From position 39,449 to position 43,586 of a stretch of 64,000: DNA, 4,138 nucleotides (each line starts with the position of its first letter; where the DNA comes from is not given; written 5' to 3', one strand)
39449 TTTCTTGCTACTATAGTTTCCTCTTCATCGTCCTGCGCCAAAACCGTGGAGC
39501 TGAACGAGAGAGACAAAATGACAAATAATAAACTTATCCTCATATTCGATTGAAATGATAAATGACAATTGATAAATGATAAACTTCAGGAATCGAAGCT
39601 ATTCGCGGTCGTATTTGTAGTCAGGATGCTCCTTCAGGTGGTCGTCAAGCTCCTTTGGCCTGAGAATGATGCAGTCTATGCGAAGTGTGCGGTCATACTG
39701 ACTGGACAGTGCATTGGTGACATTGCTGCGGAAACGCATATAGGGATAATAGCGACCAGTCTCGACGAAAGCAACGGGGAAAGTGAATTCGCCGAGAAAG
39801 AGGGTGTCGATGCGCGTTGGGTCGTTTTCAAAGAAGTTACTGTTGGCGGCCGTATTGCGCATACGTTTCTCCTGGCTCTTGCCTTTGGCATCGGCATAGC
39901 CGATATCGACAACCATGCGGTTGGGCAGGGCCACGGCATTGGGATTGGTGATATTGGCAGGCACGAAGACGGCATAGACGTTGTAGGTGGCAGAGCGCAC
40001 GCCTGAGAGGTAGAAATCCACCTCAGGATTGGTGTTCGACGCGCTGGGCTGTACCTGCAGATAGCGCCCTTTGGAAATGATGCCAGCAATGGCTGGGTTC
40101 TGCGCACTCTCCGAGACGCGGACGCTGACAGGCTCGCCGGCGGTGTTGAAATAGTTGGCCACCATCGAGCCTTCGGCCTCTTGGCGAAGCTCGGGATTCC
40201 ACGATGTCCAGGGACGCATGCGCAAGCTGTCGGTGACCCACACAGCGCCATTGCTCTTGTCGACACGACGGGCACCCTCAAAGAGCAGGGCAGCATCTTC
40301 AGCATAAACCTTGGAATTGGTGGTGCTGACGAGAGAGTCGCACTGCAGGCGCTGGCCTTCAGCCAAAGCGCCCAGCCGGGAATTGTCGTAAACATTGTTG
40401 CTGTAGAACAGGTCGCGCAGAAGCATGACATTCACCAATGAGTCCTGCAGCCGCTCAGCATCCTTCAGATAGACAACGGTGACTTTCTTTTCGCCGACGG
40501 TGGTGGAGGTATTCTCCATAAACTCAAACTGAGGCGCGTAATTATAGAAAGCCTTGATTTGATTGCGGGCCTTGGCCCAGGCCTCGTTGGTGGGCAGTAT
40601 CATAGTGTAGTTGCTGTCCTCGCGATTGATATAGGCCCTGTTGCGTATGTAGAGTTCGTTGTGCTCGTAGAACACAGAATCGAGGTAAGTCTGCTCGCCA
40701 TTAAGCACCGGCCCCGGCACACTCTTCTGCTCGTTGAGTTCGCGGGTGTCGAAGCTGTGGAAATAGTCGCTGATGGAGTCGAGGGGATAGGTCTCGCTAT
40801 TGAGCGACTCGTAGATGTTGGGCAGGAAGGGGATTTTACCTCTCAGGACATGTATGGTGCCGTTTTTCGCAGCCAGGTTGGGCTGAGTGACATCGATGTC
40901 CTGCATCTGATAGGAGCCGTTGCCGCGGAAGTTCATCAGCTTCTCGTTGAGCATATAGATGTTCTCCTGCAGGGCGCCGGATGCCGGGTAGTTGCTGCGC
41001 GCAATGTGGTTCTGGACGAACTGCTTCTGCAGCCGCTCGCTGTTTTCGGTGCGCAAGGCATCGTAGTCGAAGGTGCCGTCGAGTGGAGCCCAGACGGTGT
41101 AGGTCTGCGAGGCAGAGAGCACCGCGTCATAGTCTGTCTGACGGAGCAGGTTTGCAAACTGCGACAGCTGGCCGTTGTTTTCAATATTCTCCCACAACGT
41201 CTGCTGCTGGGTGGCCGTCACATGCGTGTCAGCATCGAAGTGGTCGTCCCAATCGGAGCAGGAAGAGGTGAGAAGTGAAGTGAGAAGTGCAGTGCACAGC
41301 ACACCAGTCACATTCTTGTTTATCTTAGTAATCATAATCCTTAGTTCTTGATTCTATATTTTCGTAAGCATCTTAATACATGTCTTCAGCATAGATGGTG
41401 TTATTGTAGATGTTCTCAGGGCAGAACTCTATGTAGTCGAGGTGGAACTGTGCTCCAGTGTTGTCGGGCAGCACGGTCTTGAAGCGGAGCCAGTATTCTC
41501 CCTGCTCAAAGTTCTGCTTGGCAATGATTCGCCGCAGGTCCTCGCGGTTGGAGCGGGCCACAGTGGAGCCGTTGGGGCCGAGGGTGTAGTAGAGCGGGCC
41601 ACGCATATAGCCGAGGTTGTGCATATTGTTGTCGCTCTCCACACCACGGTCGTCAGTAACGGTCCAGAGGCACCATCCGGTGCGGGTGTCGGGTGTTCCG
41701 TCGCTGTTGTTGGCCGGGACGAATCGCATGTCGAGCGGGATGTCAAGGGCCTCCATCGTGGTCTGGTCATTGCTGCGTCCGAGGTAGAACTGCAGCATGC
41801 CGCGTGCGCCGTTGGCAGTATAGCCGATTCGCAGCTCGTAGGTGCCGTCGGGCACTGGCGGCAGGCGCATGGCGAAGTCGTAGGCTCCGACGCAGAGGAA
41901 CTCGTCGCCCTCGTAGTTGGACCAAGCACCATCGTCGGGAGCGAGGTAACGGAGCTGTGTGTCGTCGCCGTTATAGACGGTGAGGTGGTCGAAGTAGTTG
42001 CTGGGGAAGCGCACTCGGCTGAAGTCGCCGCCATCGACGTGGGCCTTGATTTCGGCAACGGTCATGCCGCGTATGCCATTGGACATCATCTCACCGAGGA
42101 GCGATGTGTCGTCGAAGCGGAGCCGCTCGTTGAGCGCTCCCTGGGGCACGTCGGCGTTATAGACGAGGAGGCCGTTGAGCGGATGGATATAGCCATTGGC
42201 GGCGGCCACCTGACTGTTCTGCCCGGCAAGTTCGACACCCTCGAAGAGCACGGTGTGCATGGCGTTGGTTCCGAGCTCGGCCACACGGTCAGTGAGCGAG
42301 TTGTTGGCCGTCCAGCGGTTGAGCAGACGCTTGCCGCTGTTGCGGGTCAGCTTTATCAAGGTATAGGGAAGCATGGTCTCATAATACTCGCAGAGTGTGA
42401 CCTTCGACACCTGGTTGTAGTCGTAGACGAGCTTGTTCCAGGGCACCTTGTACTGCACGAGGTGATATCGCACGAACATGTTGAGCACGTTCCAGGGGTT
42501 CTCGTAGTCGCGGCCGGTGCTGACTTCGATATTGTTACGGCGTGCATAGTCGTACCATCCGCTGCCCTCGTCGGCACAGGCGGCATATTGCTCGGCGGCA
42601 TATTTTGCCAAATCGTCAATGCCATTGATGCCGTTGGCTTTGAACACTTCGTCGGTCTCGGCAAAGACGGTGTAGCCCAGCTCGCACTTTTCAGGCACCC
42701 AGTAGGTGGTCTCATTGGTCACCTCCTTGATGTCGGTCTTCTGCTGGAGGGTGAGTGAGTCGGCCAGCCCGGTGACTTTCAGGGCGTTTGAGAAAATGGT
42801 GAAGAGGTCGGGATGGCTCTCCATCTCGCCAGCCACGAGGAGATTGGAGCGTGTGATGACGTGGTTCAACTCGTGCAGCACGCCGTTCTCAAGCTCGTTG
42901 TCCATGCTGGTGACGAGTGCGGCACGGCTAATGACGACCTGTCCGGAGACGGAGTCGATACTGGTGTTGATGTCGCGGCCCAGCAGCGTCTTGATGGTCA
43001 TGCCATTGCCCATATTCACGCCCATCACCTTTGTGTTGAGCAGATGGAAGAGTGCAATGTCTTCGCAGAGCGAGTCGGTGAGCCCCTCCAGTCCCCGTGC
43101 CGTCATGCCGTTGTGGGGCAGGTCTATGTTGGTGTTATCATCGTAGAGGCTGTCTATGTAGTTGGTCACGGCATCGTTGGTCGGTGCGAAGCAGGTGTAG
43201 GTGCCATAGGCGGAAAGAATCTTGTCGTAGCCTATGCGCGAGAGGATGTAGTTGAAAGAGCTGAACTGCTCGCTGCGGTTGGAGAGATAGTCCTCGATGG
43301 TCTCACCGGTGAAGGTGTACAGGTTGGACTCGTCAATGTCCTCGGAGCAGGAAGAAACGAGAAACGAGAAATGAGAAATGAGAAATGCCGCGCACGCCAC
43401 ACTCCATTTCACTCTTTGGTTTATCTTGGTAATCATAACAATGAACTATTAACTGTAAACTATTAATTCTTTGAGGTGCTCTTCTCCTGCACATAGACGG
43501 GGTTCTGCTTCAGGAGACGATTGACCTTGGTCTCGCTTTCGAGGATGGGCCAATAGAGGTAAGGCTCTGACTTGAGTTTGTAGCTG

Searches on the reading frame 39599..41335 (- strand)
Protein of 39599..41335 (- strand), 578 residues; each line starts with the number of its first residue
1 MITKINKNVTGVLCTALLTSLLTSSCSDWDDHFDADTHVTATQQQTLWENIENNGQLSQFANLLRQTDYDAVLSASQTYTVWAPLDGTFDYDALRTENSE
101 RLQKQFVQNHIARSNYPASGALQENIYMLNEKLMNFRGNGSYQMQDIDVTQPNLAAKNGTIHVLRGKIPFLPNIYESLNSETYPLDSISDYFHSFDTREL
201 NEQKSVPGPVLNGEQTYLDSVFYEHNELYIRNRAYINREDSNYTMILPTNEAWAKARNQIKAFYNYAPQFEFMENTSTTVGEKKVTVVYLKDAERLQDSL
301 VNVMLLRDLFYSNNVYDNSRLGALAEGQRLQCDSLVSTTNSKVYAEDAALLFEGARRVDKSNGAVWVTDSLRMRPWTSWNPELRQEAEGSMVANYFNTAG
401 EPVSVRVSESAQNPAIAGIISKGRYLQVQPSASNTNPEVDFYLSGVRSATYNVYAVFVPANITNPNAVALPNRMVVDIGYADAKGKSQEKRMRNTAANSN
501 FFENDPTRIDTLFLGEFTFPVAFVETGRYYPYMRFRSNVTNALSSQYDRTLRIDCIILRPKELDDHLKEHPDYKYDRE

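Call 9: search_protein_families(library=pfam, proteins=[window:39599-41335:-])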
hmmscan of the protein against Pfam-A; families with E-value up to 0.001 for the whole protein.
window:39599-41335:- (578 aa): 1 family
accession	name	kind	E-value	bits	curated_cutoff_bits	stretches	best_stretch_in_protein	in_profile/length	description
PF02469.27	Fasciclin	-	1.1e-16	61.7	22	1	56-164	2-117/123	Fasciclin domain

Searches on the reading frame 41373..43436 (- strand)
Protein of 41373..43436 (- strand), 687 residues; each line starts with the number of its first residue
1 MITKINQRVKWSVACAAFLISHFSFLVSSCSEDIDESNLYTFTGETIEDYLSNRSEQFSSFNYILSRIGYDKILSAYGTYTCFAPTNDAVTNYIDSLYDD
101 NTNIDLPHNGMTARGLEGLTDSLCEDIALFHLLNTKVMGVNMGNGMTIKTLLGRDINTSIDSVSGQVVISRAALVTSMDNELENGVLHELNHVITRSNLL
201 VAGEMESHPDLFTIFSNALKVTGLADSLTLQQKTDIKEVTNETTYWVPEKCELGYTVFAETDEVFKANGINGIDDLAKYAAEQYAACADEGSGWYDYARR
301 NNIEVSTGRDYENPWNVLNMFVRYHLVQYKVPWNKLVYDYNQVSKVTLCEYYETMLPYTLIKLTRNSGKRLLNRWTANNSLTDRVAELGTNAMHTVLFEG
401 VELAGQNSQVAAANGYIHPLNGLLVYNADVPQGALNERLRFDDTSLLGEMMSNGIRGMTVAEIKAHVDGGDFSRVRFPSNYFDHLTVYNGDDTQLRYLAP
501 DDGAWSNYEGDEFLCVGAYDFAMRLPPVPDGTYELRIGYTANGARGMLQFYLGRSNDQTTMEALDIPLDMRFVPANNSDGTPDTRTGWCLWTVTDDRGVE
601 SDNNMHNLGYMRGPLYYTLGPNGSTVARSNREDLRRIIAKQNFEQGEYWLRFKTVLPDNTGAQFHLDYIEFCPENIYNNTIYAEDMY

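Call 9: search_protein_families(library=pfam, proteins=[window:41373-43436:-])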
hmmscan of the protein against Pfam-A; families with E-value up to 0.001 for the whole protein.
window:41373-43436:- (687 aa): 1 family
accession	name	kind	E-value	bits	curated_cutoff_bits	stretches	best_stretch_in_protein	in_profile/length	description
PF02469.27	Fasciclin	-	4.8e-16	59.5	22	1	57-195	2-122/123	Fasciclin domain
